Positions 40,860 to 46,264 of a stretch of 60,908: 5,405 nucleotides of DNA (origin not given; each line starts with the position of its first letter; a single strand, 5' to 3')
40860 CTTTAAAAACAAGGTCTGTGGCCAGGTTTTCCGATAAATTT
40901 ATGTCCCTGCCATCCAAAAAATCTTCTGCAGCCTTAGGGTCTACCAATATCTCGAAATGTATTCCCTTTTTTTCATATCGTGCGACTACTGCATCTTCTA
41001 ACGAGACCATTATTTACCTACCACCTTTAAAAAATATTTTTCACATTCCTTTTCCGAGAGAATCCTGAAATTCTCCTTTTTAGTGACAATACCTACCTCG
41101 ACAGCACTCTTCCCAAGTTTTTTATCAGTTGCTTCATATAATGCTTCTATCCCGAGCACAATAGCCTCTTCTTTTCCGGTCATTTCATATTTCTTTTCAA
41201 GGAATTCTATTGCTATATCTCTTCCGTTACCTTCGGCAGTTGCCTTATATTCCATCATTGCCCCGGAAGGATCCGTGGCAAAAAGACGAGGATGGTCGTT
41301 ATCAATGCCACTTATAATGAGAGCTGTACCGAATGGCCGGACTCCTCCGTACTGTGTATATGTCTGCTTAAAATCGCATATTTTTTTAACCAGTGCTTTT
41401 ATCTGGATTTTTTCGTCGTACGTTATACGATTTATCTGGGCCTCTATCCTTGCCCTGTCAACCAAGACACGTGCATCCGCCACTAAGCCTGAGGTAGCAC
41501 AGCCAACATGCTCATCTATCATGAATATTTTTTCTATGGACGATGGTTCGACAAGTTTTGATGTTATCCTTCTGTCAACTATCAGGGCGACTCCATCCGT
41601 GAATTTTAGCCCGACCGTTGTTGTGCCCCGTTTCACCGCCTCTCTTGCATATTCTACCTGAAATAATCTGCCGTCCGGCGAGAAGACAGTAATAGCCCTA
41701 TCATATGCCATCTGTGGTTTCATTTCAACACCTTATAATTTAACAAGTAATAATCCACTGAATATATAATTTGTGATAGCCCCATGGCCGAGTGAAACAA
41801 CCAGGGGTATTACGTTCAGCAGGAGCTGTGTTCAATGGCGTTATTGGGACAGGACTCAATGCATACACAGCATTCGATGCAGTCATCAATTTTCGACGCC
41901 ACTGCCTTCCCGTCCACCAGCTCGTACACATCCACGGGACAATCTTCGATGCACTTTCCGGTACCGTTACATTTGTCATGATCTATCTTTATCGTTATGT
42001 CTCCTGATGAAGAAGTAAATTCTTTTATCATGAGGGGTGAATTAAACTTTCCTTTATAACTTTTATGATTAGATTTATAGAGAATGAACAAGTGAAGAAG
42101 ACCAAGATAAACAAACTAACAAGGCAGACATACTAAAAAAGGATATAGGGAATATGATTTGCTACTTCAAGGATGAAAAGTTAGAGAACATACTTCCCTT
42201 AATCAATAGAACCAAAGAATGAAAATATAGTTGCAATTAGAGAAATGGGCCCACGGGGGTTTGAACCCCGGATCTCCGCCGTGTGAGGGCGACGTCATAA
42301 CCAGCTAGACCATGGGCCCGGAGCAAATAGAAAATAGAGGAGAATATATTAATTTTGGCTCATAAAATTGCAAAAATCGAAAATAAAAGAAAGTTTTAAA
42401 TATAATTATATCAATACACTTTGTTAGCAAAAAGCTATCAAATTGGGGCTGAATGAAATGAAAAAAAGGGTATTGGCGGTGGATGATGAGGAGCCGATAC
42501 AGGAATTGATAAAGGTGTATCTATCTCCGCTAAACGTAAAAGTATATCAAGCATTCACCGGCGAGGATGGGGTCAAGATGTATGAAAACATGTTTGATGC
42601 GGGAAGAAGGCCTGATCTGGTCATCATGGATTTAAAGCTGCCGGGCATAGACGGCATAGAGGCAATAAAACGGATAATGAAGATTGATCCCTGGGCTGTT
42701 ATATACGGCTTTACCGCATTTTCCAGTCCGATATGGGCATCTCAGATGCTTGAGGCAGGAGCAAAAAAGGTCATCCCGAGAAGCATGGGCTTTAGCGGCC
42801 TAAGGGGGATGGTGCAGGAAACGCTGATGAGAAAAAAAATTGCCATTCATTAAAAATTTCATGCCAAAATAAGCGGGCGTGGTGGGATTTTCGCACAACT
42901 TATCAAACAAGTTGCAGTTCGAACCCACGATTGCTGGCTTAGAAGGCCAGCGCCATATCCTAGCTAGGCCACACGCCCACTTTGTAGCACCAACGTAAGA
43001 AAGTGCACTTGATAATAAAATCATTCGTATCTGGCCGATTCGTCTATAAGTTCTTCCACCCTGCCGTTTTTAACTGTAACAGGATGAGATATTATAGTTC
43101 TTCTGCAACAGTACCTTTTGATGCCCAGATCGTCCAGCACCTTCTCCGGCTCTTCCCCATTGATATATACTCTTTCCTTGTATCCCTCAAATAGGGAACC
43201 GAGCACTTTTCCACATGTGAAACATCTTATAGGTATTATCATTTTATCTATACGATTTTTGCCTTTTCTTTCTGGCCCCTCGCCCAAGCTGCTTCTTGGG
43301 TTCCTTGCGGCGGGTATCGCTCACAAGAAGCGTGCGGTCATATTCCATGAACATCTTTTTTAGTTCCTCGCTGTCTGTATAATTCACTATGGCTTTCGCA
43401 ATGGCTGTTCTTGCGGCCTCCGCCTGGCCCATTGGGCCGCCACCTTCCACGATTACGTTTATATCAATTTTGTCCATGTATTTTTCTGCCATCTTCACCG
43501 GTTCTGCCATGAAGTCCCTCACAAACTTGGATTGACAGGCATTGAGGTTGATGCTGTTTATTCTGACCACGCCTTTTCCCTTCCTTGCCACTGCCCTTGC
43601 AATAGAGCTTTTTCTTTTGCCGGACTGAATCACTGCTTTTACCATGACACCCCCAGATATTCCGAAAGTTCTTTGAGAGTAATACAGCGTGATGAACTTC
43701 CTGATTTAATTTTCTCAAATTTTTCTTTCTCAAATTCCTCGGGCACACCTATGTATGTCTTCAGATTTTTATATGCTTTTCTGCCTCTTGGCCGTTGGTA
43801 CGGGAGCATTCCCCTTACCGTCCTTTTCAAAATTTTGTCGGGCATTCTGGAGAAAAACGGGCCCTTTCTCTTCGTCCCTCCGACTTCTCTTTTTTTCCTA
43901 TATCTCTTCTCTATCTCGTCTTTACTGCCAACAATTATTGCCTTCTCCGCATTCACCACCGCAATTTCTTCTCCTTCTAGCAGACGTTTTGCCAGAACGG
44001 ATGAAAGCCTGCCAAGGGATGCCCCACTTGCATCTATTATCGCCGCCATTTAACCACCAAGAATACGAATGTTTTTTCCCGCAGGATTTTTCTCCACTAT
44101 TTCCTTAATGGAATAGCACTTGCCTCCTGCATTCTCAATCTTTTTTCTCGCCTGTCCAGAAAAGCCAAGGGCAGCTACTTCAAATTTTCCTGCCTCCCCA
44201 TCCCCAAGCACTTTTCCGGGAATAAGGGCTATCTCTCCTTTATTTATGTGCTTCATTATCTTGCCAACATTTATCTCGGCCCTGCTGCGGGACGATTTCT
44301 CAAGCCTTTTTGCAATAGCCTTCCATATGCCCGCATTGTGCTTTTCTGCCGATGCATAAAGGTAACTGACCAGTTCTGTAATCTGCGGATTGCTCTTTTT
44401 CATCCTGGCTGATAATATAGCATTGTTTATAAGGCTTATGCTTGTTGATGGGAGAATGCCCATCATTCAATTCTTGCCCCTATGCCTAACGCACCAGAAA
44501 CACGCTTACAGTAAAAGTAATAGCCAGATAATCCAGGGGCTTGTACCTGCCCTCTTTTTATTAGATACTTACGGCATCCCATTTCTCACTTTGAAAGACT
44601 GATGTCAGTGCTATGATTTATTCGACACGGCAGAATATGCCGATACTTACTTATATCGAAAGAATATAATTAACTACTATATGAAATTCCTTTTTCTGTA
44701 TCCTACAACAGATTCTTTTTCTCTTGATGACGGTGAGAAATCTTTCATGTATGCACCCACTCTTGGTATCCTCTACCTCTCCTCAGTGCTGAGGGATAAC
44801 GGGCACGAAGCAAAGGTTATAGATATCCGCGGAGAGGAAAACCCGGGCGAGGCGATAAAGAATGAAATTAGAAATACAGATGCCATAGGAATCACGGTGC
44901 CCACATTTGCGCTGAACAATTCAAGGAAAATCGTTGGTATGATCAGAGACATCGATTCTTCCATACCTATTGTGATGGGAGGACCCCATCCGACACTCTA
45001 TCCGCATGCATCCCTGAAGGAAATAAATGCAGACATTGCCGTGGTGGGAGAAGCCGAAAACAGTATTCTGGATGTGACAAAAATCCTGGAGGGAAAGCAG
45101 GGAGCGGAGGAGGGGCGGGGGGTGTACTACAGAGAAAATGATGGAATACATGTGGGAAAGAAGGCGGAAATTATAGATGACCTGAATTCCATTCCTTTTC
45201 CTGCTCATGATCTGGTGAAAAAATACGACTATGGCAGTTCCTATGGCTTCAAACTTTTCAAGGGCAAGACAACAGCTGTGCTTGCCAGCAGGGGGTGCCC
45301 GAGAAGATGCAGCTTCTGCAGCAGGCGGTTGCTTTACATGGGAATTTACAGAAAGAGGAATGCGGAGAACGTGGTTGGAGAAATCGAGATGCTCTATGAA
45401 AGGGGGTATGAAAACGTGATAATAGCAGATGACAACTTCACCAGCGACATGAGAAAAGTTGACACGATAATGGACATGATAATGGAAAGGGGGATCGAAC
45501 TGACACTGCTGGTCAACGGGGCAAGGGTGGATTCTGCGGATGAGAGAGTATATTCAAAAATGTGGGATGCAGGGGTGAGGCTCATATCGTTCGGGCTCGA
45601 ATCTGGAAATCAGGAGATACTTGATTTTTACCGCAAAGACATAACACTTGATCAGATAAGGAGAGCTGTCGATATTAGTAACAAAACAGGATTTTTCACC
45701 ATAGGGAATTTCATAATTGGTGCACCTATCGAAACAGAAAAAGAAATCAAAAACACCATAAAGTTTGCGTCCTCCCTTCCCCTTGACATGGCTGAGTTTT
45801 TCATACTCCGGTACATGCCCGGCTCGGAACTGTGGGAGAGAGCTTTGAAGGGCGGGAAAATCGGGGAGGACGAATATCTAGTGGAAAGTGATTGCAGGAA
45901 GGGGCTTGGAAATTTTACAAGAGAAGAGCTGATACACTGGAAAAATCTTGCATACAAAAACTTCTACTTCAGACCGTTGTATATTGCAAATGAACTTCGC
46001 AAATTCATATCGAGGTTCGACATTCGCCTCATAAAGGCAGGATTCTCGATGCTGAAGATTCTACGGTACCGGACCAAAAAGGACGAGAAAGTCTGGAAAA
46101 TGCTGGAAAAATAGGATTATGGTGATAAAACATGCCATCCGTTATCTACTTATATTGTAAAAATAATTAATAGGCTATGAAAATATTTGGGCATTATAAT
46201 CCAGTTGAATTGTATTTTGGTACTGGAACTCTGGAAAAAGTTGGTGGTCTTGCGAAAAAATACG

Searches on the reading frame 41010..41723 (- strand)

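Call 64: search_protein_families(library=pfam, proteins=[window:41010-41723:-], max_evalue=0.00001)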
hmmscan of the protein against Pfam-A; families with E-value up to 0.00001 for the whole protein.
window:41010-41723:- (237 aa): 2 families
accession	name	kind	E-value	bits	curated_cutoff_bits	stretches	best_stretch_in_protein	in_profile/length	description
PF00227.31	Proteasome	-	3e-59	200.3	22.4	1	30-213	1-189/189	Proteasome subunit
PF10584.14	Proteasome_A_N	-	1.9e-14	53.4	27.7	1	7-29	1-23/23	Proteasome subunit A N-terminal signature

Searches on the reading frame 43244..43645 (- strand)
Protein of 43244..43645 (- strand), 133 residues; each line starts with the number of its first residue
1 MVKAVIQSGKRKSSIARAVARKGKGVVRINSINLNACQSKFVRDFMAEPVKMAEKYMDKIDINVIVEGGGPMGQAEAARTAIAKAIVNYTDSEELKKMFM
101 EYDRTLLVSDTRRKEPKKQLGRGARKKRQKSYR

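Call 41: find_homologous_proteins(query=window:43244-43645:-, max_evalue=1e-20)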
Query window:43244-43645:- (133 aa): 2022 proteins with E <= 1e-20 among 2109 candidates; the best 120 are listed.
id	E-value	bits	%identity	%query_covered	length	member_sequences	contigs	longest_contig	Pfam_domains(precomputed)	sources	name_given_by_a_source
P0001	3.4e-77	274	100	100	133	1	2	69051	PF00380.26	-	-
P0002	3.2e-62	226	82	100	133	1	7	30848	PF00380.26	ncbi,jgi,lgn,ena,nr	ncbi:MAG: 30S ribosomal protein S9 [Thermoplasmata archaeon]|jgi:small subunit ribosomal protein S9|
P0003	6.4e-62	225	83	100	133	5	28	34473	PF00380.26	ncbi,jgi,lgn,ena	-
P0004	4.8e-61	222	81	100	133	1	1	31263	PF00380.26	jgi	-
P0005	4.9e-61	222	83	100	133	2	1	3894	PF00380.26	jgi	-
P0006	2.3e-60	220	82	100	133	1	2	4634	PF00380.26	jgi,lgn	-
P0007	1.0e-59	217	81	100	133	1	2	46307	PF00380.26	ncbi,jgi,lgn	-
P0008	7.0e-58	212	77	100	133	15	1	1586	PF00380.26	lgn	-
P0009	2.2e-57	210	79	100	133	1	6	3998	PF00380.26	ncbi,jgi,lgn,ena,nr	ncbi:MAG TPA: 30S ribosomal protein S9 [Thermoplasmatales archaeon]|nr:30S ribosomal protein S9 [The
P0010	3.1e-57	210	78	100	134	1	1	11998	PF00380.26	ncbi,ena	-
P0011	8.1e-57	208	79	100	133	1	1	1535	PF00380.26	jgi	jgi:small subunit ribosomal protein S9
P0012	3.8e-56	206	75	100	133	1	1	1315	PF00380.26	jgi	jgi:small subunit ribosomal protein S9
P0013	6.0e-56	205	74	100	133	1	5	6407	PF00380.26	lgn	-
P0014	1.0e-55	205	73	100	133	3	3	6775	PF00380.26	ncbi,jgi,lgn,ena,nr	ncbi:MAG: 30S ribosomal protein S9 [Candidatus Thermoplasmatota archaeon]|nr:30S ribosomal protein S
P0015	9.7e-55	201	72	100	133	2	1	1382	PF00380.26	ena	-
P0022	1.4e-51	191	71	100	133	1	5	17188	PF00380.26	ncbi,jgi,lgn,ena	-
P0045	6.6e-49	183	68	100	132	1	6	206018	PF00380.26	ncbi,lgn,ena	-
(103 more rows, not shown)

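Call 42: find_encoding_contigs(protein=P0003, flank=10000, max_places=4)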
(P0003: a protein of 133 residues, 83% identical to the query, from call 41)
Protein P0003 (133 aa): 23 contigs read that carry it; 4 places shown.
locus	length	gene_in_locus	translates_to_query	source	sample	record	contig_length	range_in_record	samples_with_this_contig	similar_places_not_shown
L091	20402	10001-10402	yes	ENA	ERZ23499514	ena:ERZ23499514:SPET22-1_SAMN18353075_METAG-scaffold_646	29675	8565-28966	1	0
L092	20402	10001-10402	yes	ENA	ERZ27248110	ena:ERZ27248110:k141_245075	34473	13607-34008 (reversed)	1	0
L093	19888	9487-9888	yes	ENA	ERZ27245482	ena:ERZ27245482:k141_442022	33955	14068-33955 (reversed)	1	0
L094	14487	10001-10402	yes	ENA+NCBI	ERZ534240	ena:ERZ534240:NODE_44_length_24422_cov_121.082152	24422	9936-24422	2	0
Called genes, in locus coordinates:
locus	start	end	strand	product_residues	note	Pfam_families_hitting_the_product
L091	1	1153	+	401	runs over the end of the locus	PF01966:HD, PF19276:HD_assoc_2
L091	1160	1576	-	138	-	-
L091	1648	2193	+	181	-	PF01661:Macro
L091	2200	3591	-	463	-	PF02310:B12-binding, PF04055:Radical_SAM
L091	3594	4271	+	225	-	PF02627:CMD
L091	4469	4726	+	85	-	PF01590:GAF, PF13185:GAF_2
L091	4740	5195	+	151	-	PF00583:Acetyltransf_1, PF13527:Acetyltransf_9 (faint), PF13673:Acetyltransf_10, PF13508:Acetyltransf_7, PF08445:FR47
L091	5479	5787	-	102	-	PF02001:DUF134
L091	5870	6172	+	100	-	PF02597:ThiS (weak), PF21965:SAMP2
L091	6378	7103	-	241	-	PF05625:PAXNEB (faint), PF06745:ATPase, PF23442:DUF7125 (weak), PF23365:DUF7090, PF24336:DUF7504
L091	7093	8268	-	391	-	PF06745:ATPase, PF23442:DUF7125 (weak), PF00009:GTP_EFTU (weak), PF00025:Arf, PF00071:Ras, PF01926:MMR_HSR1 (weak), PF08477:Roc, PF03029:ATP_bind_1 (faint)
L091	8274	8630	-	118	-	PF03259:Robl_LC7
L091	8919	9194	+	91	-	-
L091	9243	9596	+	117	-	PF17135:Ribosomal_L18, PF00828:Ribosomal_L27A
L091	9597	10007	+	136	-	PF00572:Ribosomal_L13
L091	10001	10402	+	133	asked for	PF00380:Ribosomal_S9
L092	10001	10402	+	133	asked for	PF00380:Ribosomal_S9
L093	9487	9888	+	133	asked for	PF00380:Ribosomal_S9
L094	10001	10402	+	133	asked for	PF00380:Ribosomal_S9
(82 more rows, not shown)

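Call 43: find_encoding_contigs(protein=P0007, flank=10000, max_places=3)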
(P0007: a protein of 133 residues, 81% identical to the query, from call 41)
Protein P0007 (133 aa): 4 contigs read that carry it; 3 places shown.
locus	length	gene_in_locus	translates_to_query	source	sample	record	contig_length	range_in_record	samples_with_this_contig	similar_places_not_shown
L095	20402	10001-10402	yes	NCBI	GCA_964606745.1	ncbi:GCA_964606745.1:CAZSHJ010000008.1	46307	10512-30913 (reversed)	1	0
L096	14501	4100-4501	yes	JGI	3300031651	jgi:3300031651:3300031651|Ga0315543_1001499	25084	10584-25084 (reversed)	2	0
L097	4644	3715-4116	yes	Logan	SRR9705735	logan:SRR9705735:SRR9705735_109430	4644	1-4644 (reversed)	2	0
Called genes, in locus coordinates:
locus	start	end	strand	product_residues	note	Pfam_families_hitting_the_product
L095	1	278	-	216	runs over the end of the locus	PF00551:Formyl_trans_N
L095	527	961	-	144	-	PF00903:Glyoxalase, PF22677:Ble-like_N (faint)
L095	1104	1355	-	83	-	-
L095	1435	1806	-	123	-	PF01592:NifU_N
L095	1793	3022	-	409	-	PF00266:Aminotran_5, PF01212:Beta_elim_lyase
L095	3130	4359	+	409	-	PF00589:Phage_integrase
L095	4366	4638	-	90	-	-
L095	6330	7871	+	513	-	PF13175:AAA_15, PF13304:AAA_21 (weak)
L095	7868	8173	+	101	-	-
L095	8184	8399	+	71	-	PF01423:LSM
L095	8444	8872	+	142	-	-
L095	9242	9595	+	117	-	PF17135:Ribosomal_L18, PF00828:Ribosomal_L27A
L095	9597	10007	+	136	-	PF00572:Ribosomal_L13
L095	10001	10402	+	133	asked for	PF00380:Ribosomal_S9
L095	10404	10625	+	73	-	PF01194:RNA_pol_N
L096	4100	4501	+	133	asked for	PF00380:Ribosomal_S9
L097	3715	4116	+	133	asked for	PF00380:Ribosomal_S9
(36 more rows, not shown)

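Call 46: find_encoding_contigs(protein=P0010, flank=10000, max_places=1)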
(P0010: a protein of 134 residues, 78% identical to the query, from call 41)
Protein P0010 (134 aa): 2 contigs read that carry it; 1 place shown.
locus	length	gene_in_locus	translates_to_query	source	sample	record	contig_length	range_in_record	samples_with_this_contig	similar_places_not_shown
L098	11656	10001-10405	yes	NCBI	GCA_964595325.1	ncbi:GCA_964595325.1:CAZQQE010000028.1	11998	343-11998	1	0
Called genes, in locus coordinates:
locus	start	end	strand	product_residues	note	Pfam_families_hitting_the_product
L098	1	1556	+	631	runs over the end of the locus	?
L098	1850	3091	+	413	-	PF00801:PKD, PF18911:PKD_4, PF19077:Big_13 (faint), PF18911:PKD_4, PF00801:PKD, PF22352:K319L-like_PKD, PF17957:Big_7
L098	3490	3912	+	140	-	-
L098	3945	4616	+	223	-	PF02517:Rce1-like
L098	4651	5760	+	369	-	PF01262:AlaDh_PNT_C (weak), PF03435:Sacchrp_dh_NADP, PF16653:Sacchrp_dh_C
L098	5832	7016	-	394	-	PF08245:Mur_ligase_M, PF02875:Mur_ligase_C, PF27239:FOL3_C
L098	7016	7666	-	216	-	PF00551:Formyl_trans_N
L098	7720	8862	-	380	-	PF00465:Fe-ADH, PF13685:Fe-ADH_2, PF25137:ADH_Fe_C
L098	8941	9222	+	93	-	-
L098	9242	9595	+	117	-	PF17135:Ribosomal_L18, PF00828:Ribosomal_L27A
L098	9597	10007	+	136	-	PF00572:Ribosomal_L13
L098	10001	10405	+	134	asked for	PF00380:Ribosomal_S9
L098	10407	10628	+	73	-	PF01194:RNA_pol_N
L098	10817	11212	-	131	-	PF00072:Response_reg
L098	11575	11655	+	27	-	?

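Call 47: find_encoding_contigs(protein=P0022, flank=10000, max_places=1)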
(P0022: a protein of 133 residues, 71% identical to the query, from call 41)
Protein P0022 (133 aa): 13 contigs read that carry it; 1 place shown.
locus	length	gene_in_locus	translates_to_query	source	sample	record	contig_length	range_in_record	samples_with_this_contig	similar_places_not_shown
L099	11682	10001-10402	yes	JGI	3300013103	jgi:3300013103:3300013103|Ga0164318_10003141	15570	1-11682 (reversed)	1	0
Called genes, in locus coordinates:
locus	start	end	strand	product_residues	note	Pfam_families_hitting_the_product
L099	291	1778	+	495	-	PF01364:Peptidase_C25, PF17957:Big_7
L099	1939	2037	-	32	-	-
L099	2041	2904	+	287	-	PF05681:Fumerase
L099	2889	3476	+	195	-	PF05683:Fumerase_C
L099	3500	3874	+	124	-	PF19479:DUF6015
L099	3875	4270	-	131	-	PF00072:Response_reg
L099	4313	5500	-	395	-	PF01926:MMR_HSR1, PF02421:FeoB_N, PF08438:YGR210-like_G4, PF02824:TGS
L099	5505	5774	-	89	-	-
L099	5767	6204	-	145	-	PF01022:HTH_5 (faint)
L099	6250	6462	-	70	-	-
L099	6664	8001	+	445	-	-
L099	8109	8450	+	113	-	PF17032:Zn_ribbon_15 (faint), PF18912:DZR_2 (faint), PF13240:Zn_Ribbon_1 (faint), PF13248:Zn_ribbon_3 (faint), PF12773:DZR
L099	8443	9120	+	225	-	PF12773:DZR, PF13240:Zn_Ribbon_1 (weak), PF24463:DUF7577 (weak)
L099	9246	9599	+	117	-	PF17135:Ribosomal_L18, PF00828:Ribosomal_L27A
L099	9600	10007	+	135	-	PF00572:Ribosomal_L13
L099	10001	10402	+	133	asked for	PF00380:Ribosomal_S9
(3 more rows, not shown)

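Call 48: find_encoding_contigs(protein=P0045, flank=10000, max_places=1)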
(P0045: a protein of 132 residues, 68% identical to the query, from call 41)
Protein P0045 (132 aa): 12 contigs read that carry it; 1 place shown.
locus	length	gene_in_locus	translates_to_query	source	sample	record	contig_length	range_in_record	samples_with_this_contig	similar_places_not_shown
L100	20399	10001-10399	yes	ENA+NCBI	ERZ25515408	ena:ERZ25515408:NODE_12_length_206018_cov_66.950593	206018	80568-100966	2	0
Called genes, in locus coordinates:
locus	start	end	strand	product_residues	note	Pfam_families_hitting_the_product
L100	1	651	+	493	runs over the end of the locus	PF01590:GAF, PF13185:GAF_2, PF13492:GAF_3 (weak), PF00989:PAS, PF13188:PAS_8, PF13426:PAS_9, PF02518:HATPase_c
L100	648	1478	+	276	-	PF01979:Amidohydro_1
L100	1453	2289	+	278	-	PF00571:CBS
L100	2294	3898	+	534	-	PF00587:tRNA-synt_2b, PF03129:HGTP_anticodon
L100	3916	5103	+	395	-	PF04389:Peptidase_M28, PF01546:Peptidase_M20 (weak)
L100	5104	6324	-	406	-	PF16927:HisKA_7TM, PF00989:PAS, PF08448:PAS_4 (weak), PF13426:PAS_9, PF00512:HisKA (weak)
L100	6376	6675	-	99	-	PF22277:EncFtn-like, PF02915:Rubrerythrin (weak), PF09537:DUF2383 (weak)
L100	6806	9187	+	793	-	PF01364:Peptidase_C25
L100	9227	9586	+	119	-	PF17135:Ribosomal_L18, PF00828:Ribosomal_L27A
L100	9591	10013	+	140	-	PF00572:Ribosomal_L13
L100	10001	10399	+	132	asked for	PF00380:Ribosomal_S9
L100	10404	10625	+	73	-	PF01194:RNA_pol_N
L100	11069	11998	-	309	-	PF02558:ApbA, PF08546:ApbA_C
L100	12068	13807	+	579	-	-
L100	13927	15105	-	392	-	PF00330:Aconitase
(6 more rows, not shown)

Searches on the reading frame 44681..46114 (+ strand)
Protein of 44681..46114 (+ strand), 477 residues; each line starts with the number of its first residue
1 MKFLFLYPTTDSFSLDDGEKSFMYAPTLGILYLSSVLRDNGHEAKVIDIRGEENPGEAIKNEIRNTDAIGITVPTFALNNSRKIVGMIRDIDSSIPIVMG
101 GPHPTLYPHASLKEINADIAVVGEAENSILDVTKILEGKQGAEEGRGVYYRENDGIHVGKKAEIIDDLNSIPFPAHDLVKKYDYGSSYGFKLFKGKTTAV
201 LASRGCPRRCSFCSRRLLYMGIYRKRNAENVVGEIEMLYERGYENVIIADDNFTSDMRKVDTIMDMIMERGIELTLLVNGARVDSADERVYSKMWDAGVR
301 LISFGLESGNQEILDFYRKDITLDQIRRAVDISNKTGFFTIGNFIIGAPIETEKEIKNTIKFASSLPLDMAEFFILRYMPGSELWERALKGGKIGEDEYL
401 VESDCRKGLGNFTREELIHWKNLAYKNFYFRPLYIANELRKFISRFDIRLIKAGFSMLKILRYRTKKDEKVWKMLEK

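Call 14: find_encoding_contigs(protein=window:44681-46114:+, flank=3000, max_places=6)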
Protein window:44681-46114:+ (477 aa): 2 contigs read that carry it; 2 places shown.
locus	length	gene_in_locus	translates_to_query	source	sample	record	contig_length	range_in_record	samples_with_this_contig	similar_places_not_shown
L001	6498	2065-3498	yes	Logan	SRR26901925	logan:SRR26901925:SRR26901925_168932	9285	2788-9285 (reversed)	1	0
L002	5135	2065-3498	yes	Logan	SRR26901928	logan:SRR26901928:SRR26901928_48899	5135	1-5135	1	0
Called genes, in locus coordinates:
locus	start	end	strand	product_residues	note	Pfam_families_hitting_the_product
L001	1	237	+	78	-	?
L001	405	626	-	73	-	PF01194:RNA_pol_N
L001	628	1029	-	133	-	PF00380:Ribosomal_S9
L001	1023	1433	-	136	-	PF00572:Ribosomal_L13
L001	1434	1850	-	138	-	PF17135:Ribosomal_L18, PF00828:Ribosomal_L27A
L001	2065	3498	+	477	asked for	PF02310:B12-binding, PF04055:Radical_SAM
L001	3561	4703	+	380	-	PF00465:Fe-ADH, PF13685:Fe-ADH_2, PF25137:ADH_Fe_C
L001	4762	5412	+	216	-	PF00551:Formyl_trans_N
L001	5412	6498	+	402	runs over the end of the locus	PF08245:Mur_ligase_M, PF27239:FOL3_C, PF02875:Mur_ligase_C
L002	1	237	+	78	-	?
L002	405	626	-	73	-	PF01194:RNA_pol_N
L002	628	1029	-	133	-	PF00380:Ribosomal_S9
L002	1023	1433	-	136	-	PF00572:Ribosomal_L13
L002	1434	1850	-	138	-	PF17135:Ribosomal_L18, PF00828:Ribosomal_L27A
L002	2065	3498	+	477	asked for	PF02310:B12-binding, PF04055:Radical_SAM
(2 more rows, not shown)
